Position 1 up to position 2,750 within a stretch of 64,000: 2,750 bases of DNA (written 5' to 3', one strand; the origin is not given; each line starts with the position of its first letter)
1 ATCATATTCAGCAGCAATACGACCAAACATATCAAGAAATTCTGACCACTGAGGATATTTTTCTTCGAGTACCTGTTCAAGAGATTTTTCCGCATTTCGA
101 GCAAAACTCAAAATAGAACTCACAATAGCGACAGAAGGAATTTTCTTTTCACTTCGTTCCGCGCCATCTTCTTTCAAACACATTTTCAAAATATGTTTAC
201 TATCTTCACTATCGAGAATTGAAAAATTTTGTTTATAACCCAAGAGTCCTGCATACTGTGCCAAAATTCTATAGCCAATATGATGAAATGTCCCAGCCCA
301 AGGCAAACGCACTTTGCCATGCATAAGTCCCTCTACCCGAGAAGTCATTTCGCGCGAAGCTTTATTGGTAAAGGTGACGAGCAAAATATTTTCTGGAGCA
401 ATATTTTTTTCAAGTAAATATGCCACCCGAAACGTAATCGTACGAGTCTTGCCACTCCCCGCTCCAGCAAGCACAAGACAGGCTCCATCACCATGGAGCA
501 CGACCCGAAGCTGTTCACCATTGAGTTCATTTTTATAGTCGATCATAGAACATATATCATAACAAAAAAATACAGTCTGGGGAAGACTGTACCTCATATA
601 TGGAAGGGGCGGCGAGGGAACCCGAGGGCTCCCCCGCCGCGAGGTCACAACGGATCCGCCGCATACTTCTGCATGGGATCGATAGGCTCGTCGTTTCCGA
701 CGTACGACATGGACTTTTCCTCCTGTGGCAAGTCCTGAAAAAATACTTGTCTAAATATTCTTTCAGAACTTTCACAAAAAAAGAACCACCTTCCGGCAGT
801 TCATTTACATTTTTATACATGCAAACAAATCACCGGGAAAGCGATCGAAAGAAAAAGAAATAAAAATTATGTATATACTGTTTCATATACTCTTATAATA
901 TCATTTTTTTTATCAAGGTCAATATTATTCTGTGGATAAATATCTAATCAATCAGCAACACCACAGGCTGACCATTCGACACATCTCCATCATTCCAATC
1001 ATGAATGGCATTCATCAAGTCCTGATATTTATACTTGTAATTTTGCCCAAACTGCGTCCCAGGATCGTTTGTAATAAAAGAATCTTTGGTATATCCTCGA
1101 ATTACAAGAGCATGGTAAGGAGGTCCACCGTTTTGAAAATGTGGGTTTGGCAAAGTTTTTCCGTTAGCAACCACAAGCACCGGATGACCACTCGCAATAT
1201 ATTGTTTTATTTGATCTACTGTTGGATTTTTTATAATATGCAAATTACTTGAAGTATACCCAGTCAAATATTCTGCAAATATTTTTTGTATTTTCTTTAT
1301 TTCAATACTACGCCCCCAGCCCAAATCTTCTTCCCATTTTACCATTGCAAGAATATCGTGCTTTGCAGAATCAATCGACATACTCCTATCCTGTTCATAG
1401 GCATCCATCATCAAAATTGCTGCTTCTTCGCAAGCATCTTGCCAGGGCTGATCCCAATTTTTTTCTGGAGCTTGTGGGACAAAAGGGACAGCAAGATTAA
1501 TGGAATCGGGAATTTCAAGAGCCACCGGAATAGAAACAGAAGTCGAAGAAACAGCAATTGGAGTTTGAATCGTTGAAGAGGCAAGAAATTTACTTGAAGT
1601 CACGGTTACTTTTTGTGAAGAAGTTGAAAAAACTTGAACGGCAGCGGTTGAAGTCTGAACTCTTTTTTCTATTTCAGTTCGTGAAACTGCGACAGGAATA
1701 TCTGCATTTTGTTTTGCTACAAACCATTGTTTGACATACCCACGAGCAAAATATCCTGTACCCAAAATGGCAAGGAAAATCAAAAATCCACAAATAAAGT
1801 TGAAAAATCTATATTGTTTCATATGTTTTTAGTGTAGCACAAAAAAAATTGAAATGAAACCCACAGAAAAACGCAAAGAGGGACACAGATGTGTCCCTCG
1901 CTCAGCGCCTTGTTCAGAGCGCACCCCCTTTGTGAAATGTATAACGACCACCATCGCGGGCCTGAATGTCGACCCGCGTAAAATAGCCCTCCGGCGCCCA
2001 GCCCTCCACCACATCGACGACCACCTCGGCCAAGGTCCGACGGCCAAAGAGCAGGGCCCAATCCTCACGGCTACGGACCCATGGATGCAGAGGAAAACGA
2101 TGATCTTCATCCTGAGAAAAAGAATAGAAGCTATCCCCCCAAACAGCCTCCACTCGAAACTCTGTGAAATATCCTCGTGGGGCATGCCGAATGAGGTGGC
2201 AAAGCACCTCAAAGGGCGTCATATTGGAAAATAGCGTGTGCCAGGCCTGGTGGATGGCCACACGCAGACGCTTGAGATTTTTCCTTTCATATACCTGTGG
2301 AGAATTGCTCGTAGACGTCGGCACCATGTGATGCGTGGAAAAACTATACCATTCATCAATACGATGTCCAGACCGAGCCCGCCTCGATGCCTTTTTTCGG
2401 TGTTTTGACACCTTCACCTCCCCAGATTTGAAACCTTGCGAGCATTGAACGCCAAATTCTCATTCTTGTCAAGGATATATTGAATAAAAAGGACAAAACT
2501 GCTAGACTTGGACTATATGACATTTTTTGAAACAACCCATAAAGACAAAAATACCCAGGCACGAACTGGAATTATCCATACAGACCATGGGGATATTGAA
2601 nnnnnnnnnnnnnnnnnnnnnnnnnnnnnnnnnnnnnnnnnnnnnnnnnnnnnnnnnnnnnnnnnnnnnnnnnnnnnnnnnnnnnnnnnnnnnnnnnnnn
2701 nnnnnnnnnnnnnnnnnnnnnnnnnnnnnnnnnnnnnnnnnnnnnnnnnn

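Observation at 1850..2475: GC-rich island 1: a complete foreign-looking gene with a consensus -35, strong Shine-Dalgarno and terminator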

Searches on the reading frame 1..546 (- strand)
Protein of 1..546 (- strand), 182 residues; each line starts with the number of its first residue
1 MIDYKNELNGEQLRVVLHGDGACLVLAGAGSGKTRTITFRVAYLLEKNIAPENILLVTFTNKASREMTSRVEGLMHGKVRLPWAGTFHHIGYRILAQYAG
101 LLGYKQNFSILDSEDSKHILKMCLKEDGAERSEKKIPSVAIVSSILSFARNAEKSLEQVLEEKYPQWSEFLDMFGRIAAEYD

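Call 74: search_protein_families(library=pfam, proteins=[window:1-546:-], max_evalue=0.001)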
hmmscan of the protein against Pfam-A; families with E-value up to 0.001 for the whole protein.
window:1-546:- (182 aa): 2 families
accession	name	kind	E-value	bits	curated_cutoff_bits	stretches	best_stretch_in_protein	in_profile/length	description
PF00580.27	UvrD-helicase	-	1.6e-40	140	23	1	8-170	1-169/271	UvrD/REP helicase N-terminal domain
PF13245.12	AAA_19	-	2.8e-12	47.4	25.1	1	21-120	12-72/134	AAA domain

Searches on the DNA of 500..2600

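Call 61: search_rna_families(source=window, start=500, end=2600, threshold=evalue, max_evalue=1)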
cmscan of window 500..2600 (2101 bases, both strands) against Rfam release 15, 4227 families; matches with E-value up to 1: 4.
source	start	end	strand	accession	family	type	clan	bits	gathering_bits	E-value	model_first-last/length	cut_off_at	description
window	1224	1289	-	RF04121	mir-1289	Gene; miRNA;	-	28.3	66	0.0046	1-91/91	no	mir-1289 microRNA precursor family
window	715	788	-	RF03707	mir-1892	Gene; miRNA;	-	25.4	86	0.014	1-80/80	no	mir-1892 microRNA precursor family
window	725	774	-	RF03339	mir-3047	Gene; miRNA;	-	21.9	53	0.34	1-61/61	no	mir-3047 microRNA precursor family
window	724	771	-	RF03528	mir-1264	Gene; miRNA;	-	20.9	79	0.49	1-67/67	no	mir-1264 microRNA precursor family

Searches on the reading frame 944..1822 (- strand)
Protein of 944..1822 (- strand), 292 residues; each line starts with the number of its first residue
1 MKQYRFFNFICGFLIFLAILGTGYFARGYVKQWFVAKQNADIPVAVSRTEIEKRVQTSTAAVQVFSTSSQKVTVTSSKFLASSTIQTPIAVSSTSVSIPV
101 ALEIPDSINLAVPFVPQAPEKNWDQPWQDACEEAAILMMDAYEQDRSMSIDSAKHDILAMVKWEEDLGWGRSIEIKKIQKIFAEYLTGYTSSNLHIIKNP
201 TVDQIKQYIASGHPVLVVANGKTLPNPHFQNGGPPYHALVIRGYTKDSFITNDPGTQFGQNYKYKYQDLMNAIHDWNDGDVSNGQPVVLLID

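Call 74: search_protein_families(library=pfam, proteins=[window:944-1822:-], max_evalue=0.001)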
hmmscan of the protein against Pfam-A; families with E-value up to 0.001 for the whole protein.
window:944-1822:- (292 aa): 1 family
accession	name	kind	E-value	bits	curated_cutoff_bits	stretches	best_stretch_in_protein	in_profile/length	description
PF13529.12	Peptidase_C39_2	-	1.4e-12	48.9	24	1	110-254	1-142/143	Peptidase_C39 like family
